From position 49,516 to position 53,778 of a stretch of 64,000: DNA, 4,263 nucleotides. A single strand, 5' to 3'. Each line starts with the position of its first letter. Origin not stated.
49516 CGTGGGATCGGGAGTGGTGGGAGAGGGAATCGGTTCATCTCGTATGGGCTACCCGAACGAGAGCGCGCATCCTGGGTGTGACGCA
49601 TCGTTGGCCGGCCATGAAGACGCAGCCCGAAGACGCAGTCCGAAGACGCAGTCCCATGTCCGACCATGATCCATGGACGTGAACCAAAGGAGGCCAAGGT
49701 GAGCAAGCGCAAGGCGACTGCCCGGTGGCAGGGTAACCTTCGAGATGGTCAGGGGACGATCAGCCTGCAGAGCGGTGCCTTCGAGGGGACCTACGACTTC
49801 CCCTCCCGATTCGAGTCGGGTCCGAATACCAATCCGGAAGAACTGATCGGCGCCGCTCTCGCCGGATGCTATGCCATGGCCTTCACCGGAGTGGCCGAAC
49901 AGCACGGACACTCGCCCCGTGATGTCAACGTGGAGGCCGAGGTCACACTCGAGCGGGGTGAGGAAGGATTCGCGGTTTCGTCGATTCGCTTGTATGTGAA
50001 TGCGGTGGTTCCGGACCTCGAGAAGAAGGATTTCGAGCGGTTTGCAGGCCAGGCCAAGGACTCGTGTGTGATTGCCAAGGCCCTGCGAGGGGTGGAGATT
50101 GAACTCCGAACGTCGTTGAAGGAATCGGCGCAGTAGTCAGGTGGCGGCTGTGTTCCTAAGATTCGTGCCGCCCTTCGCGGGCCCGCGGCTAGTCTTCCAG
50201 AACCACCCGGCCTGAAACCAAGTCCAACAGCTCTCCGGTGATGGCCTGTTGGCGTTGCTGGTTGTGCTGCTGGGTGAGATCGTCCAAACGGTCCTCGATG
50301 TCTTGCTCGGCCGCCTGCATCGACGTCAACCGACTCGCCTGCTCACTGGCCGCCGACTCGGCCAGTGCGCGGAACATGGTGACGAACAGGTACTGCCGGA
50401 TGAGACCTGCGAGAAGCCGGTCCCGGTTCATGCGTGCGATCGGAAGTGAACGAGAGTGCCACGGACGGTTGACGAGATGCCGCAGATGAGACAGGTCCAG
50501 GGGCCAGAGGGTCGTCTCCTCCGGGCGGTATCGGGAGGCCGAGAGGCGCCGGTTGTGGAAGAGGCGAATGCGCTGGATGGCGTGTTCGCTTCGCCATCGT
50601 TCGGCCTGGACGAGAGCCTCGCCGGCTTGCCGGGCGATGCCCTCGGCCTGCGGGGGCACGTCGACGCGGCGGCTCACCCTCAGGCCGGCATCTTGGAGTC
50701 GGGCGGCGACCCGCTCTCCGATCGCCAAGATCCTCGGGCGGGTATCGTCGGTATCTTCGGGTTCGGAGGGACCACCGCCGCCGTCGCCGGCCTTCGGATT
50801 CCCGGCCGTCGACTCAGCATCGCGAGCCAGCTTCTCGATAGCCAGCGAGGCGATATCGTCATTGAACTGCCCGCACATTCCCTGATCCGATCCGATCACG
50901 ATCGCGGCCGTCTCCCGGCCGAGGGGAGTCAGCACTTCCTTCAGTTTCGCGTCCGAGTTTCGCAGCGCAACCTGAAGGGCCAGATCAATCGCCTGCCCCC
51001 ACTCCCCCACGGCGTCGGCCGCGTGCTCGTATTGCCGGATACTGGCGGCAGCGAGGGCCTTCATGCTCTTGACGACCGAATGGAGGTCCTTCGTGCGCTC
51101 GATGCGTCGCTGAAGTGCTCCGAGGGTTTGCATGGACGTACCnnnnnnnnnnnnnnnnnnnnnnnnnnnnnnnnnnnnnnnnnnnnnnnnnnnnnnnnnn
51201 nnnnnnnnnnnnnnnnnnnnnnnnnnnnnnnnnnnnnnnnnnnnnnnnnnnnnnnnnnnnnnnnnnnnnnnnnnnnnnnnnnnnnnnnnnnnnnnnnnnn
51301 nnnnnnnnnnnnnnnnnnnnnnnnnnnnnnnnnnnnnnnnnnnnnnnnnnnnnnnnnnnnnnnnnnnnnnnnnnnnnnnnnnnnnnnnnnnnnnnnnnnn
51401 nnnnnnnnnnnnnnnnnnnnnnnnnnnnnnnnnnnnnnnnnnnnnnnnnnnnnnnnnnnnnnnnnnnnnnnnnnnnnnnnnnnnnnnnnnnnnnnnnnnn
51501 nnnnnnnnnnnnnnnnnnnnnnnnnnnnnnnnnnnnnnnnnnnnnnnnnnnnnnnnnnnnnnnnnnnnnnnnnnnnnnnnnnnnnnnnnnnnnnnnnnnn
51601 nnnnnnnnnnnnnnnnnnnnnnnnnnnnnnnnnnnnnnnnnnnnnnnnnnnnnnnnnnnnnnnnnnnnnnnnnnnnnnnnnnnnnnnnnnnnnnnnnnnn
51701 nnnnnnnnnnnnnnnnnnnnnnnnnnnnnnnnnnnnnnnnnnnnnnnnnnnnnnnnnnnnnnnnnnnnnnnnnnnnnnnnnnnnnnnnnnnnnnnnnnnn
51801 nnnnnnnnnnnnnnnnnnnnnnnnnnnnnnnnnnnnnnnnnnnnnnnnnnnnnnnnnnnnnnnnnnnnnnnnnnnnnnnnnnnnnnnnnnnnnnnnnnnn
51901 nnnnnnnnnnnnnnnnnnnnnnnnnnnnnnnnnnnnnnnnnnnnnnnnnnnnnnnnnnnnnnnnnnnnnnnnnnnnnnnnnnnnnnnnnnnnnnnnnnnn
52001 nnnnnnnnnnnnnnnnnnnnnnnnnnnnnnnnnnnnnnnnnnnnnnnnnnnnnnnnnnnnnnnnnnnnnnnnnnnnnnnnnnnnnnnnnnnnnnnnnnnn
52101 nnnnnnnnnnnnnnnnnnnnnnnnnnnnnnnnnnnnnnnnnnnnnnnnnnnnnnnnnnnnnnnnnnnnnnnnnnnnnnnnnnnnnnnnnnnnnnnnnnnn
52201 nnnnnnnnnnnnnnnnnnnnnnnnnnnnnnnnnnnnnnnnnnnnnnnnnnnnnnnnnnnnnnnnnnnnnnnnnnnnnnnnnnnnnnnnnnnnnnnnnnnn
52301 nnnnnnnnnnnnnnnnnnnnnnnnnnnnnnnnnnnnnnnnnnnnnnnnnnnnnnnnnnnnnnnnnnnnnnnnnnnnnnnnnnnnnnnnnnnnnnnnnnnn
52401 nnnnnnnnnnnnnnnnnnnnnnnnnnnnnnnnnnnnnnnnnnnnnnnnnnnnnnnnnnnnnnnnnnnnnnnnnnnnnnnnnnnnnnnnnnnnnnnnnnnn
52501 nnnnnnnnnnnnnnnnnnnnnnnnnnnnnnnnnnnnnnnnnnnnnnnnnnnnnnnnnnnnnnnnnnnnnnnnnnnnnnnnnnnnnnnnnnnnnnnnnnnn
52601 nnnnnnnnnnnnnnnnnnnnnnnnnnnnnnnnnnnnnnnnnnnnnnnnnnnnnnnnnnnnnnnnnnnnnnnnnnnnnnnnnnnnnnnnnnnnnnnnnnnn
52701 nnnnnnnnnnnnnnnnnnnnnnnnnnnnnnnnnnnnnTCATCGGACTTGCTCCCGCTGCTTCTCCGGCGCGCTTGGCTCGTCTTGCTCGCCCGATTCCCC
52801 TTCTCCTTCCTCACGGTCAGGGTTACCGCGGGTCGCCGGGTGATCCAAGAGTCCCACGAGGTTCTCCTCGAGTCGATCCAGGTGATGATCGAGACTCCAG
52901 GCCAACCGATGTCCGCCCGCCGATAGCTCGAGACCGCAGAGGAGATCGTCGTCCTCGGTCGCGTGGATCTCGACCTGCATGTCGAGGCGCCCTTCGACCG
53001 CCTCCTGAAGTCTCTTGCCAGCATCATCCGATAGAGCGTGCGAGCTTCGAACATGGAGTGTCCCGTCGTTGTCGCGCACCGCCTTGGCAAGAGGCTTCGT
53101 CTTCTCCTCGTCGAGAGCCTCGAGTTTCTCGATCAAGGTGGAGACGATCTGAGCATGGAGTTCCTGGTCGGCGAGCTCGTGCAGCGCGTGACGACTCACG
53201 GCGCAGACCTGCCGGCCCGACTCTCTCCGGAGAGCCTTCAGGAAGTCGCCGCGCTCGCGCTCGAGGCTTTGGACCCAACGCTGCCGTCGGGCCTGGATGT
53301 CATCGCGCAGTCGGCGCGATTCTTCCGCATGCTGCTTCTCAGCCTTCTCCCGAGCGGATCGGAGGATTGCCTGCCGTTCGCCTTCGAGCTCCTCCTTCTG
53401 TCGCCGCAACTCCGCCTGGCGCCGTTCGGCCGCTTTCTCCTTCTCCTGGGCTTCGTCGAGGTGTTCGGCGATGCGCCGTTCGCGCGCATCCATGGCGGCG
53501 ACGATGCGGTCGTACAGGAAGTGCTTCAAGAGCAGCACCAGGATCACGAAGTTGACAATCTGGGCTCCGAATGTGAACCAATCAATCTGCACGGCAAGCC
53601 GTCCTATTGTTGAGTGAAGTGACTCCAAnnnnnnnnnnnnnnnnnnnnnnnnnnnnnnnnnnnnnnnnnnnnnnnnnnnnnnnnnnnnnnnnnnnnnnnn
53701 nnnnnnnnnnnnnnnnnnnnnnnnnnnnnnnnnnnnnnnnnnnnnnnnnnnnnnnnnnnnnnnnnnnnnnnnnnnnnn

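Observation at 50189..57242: Complete N-type (Na+-translocating) ATPase operon atpDCQRBEFAG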

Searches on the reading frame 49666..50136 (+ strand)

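Call 19: search_protein_families(library=pfam, proteins=[window:49666-50136:+], max_evalue=0.001)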
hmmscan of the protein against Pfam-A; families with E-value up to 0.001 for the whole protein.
window:49666-50136:+ (156 aa): 1 family
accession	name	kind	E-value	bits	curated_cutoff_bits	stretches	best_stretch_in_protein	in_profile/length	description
PF02566.24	OsmC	-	2.3e-17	63.6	27.5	1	53-147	4-99/100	OsmC-like protein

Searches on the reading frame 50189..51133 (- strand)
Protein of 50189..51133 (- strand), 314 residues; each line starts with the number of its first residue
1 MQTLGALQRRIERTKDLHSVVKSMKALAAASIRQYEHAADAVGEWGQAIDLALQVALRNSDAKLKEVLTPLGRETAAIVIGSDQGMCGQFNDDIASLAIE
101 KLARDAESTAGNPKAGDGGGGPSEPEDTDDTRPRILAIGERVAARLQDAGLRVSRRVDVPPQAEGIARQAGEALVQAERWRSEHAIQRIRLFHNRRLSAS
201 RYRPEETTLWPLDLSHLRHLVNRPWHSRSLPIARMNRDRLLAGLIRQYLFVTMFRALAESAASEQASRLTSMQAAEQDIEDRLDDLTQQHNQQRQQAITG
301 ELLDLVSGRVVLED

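Call 3: search_protein_families(library=pfam, proteins=[window:50189-51133:-], max_evalue=0.01)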
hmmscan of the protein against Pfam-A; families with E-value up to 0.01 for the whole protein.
window:50189-51133:- (314 aa): 1 family
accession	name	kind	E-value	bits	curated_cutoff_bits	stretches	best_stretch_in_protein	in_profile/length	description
PF00231.24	ATP-synt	-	1.6e-50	172.9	39.9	1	4-308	2-281/285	ATP synthase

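Call 4: search_protein_families(library=ncbifam, proteins=[window:50189-51133:-], max_evalue=0.01)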
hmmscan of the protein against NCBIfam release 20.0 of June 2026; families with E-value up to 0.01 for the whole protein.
window:50189-51133:- (314 aa): 13 families
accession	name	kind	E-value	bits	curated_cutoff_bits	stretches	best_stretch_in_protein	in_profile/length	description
TIGR03323.1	alt_F1F0_F1_gam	exception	9.6e-81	271.3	282.35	2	128-308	101-281/285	alternate F1F0 ATPase, F1 subunit gamma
TIGR01146.1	ATPsyn_F1gamma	equivalog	2.4e-33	116.2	194.45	2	129-308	110-282/286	ATP synthase F1 subunit gamma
NF004145.0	PRK05621.1-2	equivalog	4e-27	95.4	317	2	167-312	149-302/306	F0F1 ATP synthase subunit gamma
NF004146.0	PRK05621.1-4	equivalog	1.9e-25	89.9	342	2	184-308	168-292/296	F0F1 ATP synthase subunit gamma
NF009959.0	PRK13426.1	equivalog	3.3e-24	85.9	394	1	135-310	116-289/291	F0F1 ATP synthase subunit gamma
NF009957.0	PRK13424.1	equivalog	6e-22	78.2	436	2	191-311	171-288/291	F0F1 ATP synthase subunit gamma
NF004144.0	PRK05621.1-1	equivalog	5.1e-21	75.4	372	2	133-309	113-284/287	F0F1 ATP synthase subunit gamma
NF010708.0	PRK14110.1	equivalog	9.5e-20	71.2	445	2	177-307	160-285/291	F0F1 ATP synthase subunit gamma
NF004147.0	PRK05621.2-1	equivalog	8.6e-19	68.5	382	2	236-313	216-293/293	F0F1 ATP synthase subunit gamma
NF009958.0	PRK13425.1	equivalog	1.5e-18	67.3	501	2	241-312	219-290/292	F0F1 ATP synthase subunit gamma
NF010709.0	PRK14111.1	equivalog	6.6e-18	65.2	425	2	236-313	212-289/290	F0F1 ATP synthase subunit gamma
NF009960.0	PRK13427.1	equivalog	6.4e-13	48.8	432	1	185-309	165-285/289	F0F1 ATP synthase subunit gamma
NF009956.0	PRK13422.1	equivalog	1e-09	38.2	582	1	164-309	146-295/298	F0F1 ATP synthase subunit gamma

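Call 20: find_encoding_contigs(protein=window:50189-51133:-, flank=10000, max_places=6)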
Protein window:50189-51133:- (314 aa): no gene with exactly this product is on record in the collection.

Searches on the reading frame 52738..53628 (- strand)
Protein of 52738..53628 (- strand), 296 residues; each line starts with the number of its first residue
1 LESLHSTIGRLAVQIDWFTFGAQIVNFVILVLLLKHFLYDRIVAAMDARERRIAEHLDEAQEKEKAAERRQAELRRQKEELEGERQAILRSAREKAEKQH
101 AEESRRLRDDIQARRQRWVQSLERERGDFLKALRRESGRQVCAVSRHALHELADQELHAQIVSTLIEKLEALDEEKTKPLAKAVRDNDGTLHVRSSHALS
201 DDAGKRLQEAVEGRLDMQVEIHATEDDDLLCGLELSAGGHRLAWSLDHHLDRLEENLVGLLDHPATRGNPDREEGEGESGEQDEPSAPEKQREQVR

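Call 3: search_protein_families(library=pfam, proteins=[window:52738-53628:-], max_evalue=0.01)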
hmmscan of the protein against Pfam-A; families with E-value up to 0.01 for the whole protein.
window:52738-53628:- (296 aa): 2 families
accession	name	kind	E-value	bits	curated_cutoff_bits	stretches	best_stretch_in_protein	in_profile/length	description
PF00430.23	ATP-synt_B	-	1.5e-16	61.1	28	1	19-143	1-125/132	ATP synthase B/B' CF(0)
PF00213.23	OSCP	-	5.7e-07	30.2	22.3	1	190-257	104-172/172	ATP synthase delta (OSCP) subunit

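Call 4: search_protein_families(library=ncbifam, proteins=[window:52738-53628:-], max_evalue=0.01)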
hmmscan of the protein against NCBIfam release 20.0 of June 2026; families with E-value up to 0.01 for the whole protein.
window:52738-53628:- (296 aa): 24 families
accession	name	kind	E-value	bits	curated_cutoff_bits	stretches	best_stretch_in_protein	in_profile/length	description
TIGR03321.1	alt_F1F0_F0_B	exception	6.9e-66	222.5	224.7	1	14-256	2-244/246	alternate F1F0 ATPase, F0 subunit B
NF011044.0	PRK14474.1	equivalog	1e-65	221.7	339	1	14-260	2-249/258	F0F1 ATP synthase subunit B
NF009992.0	PRK13461.1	equivalog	2.9e-17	62.7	127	1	13-169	1-157/159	F0F1 ATP synthase subunit B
NF009987.0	PRK13453.1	equivalog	3e-13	49.9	172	1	12-102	13-103/173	F0F1 ATP synthase subunit B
NF011043.0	PRK14473.1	equivalog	2.4e-12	47.1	168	1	13-171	4-159/164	F0F1 ATP synthase subunit B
TIGR01144.1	ATP_synt_b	equivalog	2.8e-12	46.8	65.5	1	23-169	1-147/147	F0F1 ATP synthase subunit B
NF005606.0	PRK07352.1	equivalog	1.5e-10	41.1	137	1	19-170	22-173/175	F0F1 ATP synthase subunit B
NF011041.0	PRK14471.1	equivalog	3.2e-10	40.2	200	1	21-168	12-160/164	F0F1 ATP synthase subunit B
NF006293.0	PRK08476.1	equivalog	7e-10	39.3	118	1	22-131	12-121/141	F0F1 ATP synthase subunit B'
NF011042.0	PRK14472.1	equivalog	3.6e-09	36.8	198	1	24-170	25-171/175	F0F1 ATP synthase subunit B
NF004411.0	PRK05759.1-2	equivalog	9e-09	35.6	131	1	18-169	5-156/156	F0F1 ATP synthase subunit B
NF005607.0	PRK07353.1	equivalog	1.4e-08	34.6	131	1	21-137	24-140/155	F0F1 ATP synthase subunit B'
NF009991.0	PRK13460.1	equivalog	2.9e-08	33.9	183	1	24-172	23-171/173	F0F1 ATP synthase subunit B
NF004413.0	PRK05759.1-4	equivalog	5.5e-08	33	197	1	22-169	9-156/156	F0F1 ATP synthase subunit B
NF006292.0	PRK08475.1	equivalog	3.4e-07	30.1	166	1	24-125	32-133/171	F0F1 ATP synthase subunit B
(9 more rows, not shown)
